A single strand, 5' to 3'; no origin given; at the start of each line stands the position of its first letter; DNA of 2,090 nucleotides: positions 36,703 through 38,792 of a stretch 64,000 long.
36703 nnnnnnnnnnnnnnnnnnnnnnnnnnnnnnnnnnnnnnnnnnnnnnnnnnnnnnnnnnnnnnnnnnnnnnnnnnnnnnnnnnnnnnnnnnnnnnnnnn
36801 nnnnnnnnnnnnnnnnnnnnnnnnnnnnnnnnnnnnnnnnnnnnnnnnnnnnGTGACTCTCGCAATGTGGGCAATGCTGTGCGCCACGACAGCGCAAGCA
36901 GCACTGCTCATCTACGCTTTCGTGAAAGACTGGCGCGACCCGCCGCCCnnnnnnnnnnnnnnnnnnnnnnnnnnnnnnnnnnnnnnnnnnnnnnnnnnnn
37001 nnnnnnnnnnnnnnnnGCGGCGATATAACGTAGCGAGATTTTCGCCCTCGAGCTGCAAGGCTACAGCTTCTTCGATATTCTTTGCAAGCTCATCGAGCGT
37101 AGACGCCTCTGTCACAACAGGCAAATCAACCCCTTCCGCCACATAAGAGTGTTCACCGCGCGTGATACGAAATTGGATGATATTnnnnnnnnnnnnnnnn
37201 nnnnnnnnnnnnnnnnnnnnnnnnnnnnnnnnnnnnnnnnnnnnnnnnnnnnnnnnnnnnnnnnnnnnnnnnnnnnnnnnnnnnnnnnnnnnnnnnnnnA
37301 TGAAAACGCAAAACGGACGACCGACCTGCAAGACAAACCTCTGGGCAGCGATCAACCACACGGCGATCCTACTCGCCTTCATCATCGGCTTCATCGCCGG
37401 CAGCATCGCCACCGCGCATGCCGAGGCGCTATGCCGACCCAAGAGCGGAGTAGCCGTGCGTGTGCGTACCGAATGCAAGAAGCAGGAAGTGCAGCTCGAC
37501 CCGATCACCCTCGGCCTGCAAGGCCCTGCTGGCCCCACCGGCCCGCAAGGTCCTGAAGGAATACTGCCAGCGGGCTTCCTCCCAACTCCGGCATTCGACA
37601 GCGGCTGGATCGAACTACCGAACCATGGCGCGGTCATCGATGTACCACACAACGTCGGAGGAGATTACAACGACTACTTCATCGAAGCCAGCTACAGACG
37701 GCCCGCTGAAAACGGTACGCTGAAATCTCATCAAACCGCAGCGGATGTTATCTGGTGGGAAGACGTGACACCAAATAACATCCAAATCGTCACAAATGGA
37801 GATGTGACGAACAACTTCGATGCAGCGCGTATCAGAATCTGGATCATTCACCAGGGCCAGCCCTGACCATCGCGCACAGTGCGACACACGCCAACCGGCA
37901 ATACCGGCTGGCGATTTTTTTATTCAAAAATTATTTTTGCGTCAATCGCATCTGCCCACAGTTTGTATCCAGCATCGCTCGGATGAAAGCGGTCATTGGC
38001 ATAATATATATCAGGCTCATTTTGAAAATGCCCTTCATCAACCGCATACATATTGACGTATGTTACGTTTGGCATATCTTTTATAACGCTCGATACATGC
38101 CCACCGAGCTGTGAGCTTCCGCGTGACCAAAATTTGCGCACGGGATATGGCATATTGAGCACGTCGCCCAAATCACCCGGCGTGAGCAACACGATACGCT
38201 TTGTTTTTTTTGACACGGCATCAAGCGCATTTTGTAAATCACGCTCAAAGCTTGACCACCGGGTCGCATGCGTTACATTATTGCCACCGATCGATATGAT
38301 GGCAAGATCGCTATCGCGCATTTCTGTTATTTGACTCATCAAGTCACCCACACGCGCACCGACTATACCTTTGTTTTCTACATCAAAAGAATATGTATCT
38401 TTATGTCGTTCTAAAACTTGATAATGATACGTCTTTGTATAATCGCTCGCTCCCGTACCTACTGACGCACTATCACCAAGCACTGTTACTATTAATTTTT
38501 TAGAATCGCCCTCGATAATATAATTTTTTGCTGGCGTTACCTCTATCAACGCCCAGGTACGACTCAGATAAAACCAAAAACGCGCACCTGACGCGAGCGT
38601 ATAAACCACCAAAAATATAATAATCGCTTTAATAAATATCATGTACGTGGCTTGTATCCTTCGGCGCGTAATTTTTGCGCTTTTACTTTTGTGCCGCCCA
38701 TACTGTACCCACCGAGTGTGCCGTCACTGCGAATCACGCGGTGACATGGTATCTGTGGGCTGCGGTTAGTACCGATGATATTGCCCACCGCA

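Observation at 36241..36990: Cluster of four tiny SD-preceded hydrophobic peptides divergent from lexA and sharing its LexA-box region — candidate SOS-induced membrane toxins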

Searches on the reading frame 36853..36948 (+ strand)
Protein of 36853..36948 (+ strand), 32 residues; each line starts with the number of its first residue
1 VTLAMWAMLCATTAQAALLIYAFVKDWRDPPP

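Call 9: search_protein_families(library=pfam, max_evalue=0.1, proteins=[window:36853-36948:+])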
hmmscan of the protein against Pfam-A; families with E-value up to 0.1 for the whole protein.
seq(32 aa): 0 families

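Call 24: search_protein_families(library=phrogs, max_evalue=1, proteins=[window:36853-36948:+])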
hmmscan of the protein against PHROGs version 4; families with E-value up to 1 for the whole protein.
seq(32 aa): 2 families
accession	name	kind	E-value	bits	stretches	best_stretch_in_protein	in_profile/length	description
phrog_22214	-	unknown function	0.2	12.8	1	18-27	31-40/43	-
phrog_27228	-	unknown function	0.45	12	1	3-24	22-43/106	-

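Call 25: search_protein_families(library=ncbifam, max_evalue=1, proteins=[window:36853-36948:+])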
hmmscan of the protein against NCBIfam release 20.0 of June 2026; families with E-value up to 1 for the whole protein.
seq(32 aa): 0 families

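Call 71: search_protein_families(library=padloc, max_evalue=1, proteins=[window:36853-36948:+])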
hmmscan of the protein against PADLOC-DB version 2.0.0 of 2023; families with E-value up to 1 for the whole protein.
seq(32 aa): 0 families

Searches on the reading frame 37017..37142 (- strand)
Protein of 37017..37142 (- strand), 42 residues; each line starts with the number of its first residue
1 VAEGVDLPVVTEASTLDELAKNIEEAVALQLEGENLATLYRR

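Call 9: search_protein_families(library=pfam, max_evalue=0.1, proteins=[window:37017-37142:-])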
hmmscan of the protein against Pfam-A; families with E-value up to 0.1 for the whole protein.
seq(42 aa): 1 family
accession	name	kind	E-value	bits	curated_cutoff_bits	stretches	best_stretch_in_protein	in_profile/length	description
PF08972.17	DUF1902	-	0.009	16.6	22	1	2-32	17-48/74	Domain of unknown function (DUF1902)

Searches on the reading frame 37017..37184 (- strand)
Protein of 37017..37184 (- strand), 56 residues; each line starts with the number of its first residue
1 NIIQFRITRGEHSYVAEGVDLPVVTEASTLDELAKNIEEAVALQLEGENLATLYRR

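Call 24: search_protein_families(library=phrogs, max_evalue=1, proteins=[window:37017-37184:-])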
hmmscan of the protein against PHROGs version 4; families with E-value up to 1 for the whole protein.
seq(56 aa): 3 families
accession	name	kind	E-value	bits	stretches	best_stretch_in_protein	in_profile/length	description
phrog_3448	-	unknown function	0.042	15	1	11-40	23-52/85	-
phrog_22289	-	unknown function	0.044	15.5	1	4-27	37-60/68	-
phrog_11958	-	unknown function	0.16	13.2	1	10-46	13-50/84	-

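Call 25: search_protein_families(library=ncbifam, max_evalue=1, proteins=[window:37017-37184:-])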
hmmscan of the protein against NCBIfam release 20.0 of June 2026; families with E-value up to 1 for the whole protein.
seq(56 aa): 1 family
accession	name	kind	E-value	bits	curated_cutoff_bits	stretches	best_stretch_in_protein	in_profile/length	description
NF009641.0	PRK13169.1-2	equivalog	0.042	14.3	128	1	25-53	22-51/115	DNA replication initiation control protein YabA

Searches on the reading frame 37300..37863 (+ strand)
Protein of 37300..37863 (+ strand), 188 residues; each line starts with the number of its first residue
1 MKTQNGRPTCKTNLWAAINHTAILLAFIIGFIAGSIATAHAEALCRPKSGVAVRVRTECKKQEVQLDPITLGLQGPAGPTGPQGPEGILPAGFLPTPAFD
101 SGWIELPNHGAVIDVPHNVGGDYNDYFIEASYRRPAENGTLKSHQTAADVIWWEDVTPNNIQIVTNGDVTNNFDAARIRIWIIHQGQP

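Call 9: search_protein_families(library=pfam, max_evalue=0.1, proteins=[window:37300-37863:+])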
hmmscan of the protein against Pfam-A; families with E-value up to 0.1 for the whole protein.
seq(188 aa): 0 families

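Call 24: search_protein_families(library=phrogs, max_evalue=1, proteins=[window:37300-37863:+])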
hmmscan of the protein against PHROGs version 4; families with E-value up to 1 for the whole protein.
seq(188 aa): 9 families
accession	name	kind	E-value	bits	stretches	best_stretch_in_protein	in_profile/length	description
phrog_3904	-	tail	0.011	15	1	67-131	856-914/1086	tail fiber protein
phrog_5073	-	tail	0.052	13.5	1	72-87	312-327/519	tail fiber protein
phrog_819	-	tail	0.14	11.2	1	72-87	636-651/1024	tail protein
phrog_10972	-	tail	0.15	12.5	1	72-87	163-196/343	tail fiber protein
phrog_4013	-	unknown function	0.15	11.6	1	66-87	7-28/659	-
phrog_6320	-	tail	0.26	11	1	74-87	196-209/745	tail fiber protein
phrog_8981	-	unknown function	0.27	12.3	1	72-90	27-43/58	-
phrog_1658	-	unknown function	0.35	11.6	1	72-87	49-103/239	-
phrog_22681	-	DNA, RNA and nucleotide metabolism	0.45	11.4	1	72-87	117-132/157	DNA polymerase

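Call 25: search_protein_families(library=ncbifam, max_evalue=1, proteins=[window:37300-37863:+])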
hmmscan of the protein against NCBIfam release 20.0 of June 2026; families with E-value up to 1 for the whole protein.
seq(188 aa): 0 families

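Call 30: find_homologous_proteins(query=window:37300-37863:+, max_evalue=0.001)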
Query seq(188 aa) (188 aa): 31 proteins with E <= 0.001 among 242 candidates.
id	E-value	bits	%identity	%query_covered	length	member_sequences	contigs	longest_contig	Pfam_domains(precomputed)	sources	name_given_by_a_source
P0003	2.8e-126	437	100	100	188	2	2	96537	-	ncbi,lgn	ncbi:MAG: hypothetical protein AAB367_00285 [Patescibacteria group bacterium]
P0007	3.0e-58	215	88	57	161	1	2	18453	-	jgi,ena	-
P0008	6.9e-58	214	79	64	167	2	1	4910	-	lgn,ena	-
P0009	4.5e-56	208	76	65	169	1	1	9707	-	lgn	-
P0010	7.8e-55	204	72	68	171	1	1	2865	-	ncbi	-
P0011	3.5e-53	199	75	65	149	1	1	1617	-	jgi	jgi:hypothetical protein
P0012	7.5e-53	197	76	58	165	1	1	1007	-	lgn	-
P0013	1.7e-52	196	56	87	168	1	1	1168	-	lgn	-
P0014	6.3e-49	185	75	60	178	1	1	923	-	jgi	jgi:hypothetical protein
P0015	6.4e-48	181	73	61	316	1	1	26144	PF01391.24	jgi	jgi:hypothetical protein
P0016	1.1e-45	174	73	60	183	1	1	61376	PF01391.24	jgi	jgi:hypothetical protein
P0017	7.7e-45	171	68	65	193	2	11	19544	PF01391.24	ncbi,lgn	-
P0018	3.1e-42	163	46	87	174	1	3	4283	-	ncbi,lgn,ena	-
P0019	1.1e-40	158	48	86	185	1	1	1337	-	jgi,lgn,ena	-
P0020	8.9e-40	155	57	68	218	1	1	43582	PF01391.24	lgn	-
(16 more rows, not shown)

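Call 31: find_encoding_contigs(protein=P0007, flank=4000, max_places=3)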
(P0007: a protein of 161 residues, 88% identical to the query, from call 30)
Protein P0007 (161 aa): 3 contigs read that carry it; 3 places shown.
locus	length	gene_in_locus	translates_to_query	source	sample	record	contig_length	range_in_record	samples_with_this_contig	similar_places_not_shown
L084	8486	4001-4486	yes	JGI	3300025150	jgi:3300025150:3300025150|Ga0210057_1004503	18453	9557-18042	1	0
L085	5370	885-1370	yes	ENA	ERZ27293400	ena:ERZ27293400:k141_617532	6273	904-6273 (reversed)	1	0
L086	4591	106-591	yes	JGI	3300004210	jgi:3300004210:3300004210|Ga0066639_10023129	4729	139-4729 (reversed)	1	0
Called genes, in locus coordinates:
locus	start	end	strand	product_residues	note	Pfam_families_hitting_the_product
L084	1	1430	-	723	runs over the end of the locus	PF17191:RecG_wedge, PF01336:tRNA_anti-codon (weak), PF04851:ResIII, PF00270:DEAD, PF00271:Helicase_C, PF19833:RecG_dom3_C (weak)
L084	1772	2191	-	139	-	PF13408:Zn_ribbon_recom (weak)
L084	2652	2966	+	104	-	-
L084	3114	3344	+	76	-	-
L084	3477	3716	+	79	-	-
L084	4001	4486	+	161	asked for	-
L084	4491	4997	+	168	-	-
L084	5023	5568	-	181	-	-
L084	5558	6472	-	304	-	-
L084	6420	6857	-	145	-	-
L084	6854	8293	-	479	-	PF02195:ParB_N, PF01555:N6_N4_Mtase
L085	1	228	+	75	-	?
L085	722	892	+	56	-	-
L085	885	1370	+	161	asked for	-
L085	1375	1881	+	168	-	-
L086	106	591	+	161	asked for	-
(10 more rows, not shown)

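Call 32: find_encoding_contigs(protein=P0016, flank=4000, max_places=3)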
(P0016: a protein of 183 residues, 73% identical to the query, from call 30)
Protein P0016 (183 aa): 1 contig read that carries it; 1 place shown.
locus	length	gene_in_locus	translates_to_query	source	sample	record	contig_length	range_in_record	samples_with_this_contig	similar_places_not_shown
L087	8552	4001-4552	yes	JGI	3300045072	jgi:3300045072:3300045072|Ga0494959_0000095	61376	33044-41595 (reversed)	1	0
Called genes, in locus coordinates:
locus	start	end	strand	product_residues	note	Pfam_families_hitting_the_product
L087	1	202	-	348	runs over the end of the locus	PF00437:T2SSE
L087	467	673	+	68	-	PF18898:DUF5654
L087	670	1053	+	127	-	PF00072:Response_reg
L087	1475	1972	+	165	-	-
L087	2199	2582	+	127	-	-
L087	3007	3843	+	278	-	PF03118:RNA_pol_A_CTD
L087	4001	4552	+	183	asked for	PF01391:Collagen (weak)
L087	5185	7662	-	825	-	PF01839:FG-GAP (faint), PF13517:FG-GAP_3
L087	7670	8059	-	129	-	-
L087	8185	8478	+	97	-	PF01329:Pterin_4a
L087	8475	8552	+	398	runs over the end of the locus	PF00579:tRNA-synt_1b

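Call 33: find_encoding_contigs(protein=P0009, flank=4000, max_places=3)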
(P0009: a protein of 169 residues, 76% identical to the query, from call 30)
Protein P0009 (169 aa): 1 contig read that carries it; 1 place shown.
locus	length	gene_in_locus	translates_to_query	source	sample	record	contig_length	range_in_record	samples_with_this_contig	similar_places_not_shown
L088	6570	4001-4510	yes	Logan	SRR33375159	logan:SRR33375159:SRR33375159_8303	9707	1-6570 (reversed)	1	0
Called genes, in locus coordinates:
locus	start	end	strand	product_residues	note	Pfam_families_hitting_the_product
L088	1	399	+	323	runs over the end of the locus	PF01972:SDH_protease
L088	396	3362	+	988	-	PF04313:HSDR_N, PF00270:DEAD (weak), PF04851:ResIII, PF18766:SWI2_SNF2, PF22679:T1R_D3-like, PF11867:T1RH-like_C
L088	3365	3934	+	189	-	PF01863:YgjP-like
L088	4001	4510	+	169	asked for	-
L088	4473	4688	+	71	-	-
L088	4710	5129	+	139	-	-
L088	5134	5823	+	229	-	PF03575:Peptidase_S51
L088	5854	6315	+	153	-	-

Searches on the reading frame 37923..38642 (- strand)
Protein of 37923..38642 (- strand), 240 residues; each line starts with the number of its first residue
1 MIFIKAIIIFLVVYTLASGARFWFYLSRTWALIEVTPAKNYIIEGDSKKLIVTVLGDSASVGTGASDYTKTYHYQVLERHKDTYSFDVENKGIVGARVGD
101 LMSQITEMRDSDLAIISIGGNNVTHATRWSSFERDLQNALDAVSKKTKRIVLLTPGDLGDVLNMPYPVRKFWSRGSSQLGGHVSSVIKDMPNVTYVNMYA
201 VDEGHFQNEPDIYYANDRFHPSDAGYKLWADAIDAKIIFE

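Call 9: search_protein_families(library=pfam, max_evalue=0.1, proteins=[window:37923-38642:-])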
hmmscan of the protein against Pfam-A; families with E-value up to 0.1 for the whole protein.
seq(240 aa): 3 families
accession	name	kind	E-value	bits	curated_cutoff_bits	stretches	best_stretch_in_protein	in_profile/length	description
PF13472.12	Lipase_GDSL_2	-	1.7e-19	71.5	32.9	1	54-228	1-178/178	GDSL-like Lipase/Acylhydrolase family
PF00657.28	Lipase_GDSL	-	3.8e-13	50.5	23.6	1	52-233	1-208/208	GDSL-like Lipase/Acylhydrolase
PF25182.1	NonGDSL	-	0.011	15.5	80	1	47-154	25-138/220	Non-GDSL lipase-like family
